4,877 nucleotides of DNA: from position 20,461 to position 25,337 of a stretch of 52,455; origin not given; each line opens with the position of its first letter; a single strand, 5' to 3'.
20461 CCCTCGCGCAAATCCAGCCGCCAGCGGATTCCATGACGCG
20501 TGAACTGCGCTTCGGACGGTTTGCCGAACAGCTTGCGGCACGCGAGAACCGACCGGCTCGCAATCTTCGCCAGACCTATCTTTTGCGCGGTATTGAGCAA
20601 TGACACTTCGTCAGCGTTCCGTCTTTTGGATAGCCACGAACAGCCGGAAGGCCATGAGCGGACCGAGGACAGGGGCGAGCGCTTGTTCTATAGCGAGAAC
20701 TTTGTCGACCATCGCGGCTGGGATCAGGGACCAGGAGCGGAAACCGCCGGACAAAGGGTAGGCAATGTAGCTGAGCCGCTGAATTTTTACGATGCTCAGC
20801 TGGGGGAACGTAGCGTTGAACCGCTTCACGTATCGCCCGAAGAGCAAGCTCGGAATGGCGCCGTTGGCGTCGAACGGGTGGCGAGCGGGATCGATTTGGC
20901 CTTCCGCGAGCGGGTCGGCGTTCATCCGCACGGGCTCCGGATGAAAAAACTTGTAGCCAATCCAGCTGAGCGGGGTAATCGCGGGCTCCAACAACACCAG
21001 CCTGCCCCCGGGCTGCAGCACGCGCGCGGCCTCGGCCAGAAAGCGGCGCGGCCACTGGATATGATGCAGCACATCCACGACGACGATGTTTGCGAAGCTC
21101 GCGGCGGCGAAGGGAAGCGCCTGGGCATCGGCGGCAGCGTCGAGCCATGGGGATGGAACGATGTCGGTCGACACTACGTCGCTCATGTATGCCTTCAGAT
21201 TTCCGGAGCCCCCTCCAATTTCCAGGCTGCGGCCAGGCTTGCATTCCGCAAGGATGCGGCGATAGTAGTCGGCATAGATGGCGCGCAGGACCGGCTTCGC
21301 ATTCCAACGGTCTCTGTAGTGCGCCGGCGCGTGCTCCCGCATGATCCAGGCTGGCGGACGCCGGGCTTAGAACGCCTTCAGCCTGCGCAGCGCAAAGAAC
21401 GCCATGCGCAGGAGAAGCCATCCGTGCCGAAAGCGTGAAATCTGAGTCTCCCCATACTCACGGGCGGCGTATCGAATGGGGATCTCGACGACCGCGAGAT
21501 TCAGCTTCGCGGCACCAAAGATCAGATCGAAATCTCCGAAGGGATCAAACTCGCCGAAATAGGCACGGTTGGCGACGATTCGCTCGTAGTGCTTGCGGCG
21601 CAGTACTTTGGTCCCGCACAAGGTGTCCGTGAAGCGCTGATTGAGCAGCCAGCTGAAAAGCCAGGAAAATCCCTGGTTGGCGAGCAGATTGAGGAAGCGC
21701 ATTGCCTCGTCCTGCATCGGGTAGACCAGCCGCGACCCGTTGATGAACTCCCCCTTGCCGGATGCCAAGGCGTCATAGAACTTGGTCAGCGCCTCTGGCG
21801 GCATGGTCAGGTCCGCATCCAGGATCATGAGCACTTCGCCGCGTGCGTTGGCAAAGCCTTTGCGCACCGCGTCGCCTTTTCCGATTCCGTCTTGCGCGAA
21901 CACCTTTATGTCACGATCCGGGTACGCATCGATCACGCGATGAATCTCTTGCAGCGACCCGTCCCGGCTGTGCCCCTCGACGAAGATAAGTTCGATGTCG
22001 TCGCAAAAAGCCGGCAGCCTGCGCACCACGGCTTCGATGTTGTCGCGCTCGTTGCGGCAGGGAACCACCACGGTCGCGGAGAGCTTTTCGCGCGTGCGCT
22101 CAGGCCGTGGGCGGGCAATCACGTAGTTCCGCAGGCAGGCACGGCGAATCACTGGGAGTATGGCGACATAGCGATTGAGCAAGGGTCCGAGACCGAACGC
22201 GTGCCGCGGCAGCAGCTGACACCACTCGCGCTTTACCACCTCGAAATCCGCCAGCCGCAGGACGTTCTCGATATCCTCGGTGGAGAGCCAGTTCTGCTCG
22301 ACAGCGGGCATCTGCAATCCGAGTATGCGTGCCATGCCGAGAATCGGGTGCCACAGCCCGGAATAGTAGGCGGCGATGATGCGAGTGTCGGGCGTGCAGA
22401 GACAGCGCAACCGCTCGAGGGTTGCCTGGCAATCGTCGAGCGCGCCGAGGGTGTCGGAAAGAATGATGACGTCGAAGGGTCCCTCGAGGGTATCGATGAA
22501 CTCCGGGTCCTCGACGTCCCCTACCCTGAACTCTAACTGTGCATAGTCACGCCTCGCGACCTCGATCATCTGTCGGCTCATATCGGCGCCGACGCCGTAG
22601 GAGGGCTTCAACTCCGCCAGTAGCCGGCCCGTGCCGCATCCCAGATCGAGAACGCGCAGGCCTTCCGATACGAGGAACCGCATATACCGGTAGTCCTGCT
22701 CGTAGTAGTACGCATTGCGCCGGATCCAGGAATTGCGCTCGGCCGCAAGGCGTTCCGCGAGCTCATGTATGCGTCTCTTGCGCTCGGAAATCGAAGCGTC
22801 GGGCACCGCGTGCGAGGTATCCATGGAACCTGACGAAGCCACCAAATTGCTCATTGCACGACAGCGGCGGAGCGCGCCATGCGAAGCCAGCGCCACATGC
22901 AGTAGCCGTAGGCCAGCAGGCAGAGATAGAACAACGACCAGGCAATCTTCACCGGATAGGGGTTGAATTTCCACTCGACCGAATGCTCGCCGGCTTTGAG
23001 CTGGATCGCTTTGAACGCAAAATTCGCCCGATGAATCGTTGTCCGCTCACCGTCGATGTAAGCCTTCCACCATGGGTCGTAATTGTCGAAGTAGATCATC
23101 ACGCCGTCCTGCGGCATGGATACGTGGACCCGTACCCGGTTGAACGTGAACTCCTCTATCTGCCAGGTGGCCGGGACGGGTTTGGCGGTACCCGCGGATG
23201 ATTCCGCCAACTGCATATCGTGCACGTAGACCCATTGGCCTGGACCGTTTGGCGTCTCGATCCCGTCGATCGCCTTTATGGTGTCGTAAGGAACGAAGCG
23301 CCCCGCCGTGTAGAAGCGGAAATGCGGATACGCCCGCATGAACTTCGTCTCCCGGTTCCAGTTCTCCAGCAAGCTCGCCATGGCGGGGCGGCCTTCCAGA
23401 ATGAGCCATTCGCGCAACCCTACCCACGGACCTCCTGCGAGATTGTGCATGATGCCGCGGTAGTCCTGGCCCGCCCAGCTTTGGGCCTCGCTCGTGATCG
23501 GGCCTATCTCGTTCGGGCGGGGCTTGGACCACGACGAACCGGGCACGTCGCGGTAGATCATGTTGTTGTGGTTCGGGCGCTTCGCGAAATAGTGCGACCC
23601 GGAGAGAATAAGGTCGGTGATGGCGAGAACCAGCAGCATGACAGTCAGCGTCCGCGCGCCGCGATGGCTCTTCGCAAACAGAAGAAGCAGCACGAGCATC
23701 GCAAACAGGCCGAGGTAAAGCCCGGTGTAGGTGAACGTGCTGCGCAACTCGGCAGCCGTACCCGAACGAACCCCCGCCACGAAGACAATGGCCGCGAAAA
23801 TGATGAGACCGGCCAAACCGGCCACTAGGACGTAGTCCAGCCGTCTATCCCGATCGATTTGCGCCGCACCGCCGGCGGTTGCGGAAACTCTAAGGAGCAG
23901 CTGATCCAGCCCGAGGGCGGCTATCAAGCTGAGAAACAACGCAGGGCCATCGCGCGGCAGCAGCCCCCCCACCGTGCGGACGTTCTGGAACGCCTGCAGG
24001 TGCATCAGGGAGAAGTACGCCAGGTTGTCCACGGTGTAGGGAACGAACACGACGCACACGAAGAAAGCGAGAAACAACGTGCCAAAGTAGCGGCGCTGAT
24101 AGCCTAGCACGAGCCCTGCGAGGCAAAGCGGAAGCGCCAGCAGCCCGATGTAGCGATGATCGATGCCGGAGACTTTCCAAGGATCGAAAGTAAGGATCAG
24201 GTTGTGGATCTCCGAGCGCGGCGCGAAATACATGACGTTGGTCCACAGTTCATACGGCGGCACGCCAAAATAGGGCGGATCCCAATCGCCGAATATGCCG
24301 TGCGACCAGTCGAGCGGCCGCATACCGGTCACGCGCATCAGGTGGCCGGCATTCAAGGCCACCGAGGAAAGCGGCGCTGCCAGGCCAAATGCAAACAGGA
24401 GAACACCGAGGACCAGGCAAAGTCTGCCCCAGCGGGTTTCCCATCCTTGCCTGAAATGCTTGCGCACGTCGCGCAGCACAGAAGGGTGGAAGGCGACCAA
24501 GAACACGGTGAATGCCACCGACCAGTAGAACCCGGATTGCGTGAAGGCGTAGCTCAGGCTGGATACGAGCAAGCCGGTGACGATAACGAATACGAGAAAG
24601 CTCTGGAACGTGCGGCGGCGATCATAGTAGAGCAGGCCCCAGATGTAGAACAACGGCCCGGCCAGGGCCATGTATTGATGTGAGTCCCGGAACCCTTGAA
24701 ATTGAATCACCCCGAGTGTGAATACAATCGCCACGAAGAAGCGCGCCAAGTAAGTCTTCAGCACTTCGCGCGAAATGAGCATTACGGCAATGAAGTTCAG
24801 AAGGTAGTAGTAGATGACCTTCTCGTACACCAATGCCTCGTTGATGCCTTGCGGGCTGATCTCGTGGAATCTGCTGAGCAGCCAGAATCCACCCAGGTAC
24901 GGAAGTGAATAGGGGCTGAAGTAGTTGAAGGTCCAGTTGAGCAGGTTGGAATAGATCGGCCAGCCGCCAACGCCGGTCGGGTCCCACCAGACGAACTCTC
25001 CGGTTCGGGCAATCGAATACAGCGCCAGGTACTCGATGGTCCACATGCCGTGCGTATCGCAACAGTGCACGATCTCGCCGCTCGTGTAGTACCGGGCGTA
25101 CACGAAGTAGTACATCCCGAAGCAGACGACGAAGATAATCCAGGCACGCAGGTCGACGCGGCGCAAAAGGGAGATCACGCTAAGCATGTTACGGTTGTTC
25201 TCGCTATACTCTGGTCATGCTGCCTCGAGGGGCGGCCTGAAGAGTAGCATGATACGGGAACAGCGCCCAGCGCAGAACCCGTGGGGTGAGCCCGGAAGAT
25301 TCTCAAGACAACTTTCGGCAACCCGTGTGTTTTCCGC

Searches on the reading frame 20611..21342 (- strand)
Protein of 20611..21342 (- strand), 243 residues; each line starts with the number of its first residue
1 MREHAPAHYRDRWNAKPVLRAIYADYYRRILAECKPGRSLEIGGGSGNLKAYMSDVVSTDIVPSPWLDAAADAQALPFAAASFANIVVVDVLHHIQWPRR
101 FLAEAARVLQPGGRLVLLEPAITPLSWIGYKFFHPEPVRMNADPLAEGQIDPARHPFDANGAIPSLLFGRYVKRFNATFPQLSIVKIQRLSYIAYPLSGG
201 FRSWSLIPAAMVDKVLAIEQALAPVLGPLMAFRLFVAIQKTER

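Call 57: search_protein_families(library=pfam, proteins=[window:20611-21342:-], max_evalue=0.001)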
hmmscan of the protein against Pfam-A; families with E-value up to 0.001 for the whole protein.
window:20611-21342:- (243 aa): 6 families
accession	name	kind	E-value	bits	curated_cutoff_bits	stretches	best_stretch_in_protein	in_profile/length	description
PF08241.18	Methyltransf_11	-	1.8e-12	48.1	21.2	1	40-117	1-95/95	Methyltransferase domain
PF13489.12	Methyltransf_23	-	3.3e-10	40.4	27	1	22-122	8-121/164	Methyltransferase domain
PF13649.12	Methyltransf_25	-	1.4e-07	32.5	27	1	70-113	52-97/97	Methyltransferase domain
PF08242.18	Methyltransf_12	-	9.6e-06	26.7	30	1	73-115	60-98/98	Methyltransferase domain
PF20922.3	Anamorsin_N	-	0.00029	21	27.1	1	81-121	49-91/163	Anamorsin, N-terminal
PF01209.24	Ubie_methyltran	-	0.00033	20.5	20.1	0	71-120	105-154/233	ubiE/COQ5 methyltransferase family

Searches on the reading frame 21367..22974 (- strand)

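Call 57: search_protein_families(library=pfam, proteins=[window:21367-22974:-], max_evalue=0.001)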
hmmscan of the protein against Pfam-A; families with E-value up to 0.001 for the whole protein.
window:21367-22974:- (535 aa): 10 families
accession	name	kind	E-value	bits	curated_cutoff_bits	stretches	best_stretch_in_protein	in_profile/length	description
PF00535.33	Glycos_transf_2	-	1.5e-20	74.2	23.3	1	301-428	1-128/168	Glycosyl transferase family 2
PF13847.12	Methyltransf_31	-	1.6e-16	60.7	27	1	104-205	3-113/145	Methyltransferase domain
PF13489.12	Methyltransf_23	-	3.4e-16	59.9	27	1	88-248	24-163/164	Methyltransferase domain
PF13649.12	Methyltransf_25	-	8.6e-14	52.4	27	1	108-195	1-95/97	Methyltransferase domain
PF08242.18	Methyltransf_12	-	2.3e-13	51.1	30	1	109-198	1-97/98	Methyltransferase domain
PF08241.18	Methyltransf_11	-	6.9e-11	43.1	21.2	1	109-199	1-93/95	Methyltransferase domain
PF07021.18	MetW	-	1.4e-09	38.3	21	1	93-248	2-155/193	Methionine biosynthesis protein MetW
PF10111.15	Glyco_tranf_2_2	-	1.2e-08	35.2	27.3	1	301-426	1-129/276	Glycosyltransferase like family 2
PF13641.12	Glyco_tranf_2_3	-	6.7e-07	30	27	1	301-415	4-123/230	Glycosyltransferase like family 2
PF05175.20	MTS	-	0.00094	19.3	23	0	106-171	33-103/170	Methyltransferase small domain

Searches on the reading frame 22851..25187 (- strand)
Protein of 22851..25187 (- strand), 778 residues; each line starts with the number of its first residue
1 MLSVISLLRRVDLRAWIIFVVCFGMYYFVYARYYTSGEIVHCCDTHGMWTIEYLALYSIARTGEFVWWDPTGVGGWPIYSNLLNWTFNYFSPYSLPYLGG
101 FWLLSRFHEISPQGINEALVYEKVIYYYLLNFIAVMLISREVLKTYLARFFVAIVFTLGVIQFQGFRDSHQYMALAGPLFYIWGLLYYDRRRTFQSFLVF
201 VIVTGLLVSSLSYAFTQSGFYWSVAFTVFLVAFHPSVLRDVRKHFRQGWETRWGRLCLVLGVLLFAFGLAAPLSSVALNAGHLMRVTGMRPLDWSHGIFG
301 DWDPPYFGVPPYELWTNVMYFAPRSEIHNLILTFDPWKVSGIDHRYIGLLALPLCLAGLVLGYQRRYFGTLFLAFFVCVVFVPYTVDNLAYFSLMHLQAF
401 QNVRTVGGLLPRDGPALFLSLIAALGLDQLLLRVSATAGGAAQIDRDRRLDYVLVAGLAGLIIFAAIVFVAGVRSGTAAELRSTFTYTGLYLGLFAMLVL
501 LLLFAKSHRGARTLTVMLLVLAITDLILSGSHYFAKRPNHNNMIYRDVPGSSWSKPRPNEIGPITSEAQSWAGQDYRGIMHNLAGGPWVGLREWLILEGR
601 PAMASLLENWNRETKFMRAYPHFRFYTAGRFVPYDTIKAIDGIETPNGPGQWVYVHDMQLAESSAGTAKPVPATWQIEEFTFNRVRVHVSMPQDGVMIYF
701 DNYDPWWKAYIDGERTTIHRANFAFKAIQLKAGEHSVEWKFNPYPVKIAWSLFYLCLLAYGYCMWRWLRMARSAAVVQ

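Call 23: search_protein_families(library=ncbifam, proteins=[window:22851-25187:-], max_evalue=0.0001)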
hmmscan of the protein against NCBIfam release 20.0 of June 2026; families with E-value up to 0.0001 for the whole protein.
window:22851-25187:- (778 aa): 0 families

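Call 49: search_protein_families(library=pfam, proteins=[window:22851-25187:-], max_evalue=10)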
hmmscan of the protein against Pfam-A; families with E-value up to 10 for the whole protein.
window:22851-25187:- (778 aa): 2 families
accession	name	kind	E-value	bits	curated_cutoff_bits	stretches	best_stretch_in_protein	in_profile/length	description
PF09586.16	YfhO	-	8.4e-06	24.9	28.5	1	674-747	755-829/835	Bacterial membrane protein YfhO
PF10745.14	DUF2530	-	0.56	10.9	25.5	1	458-513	18-72/77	Protein of unknown function (DUF2530)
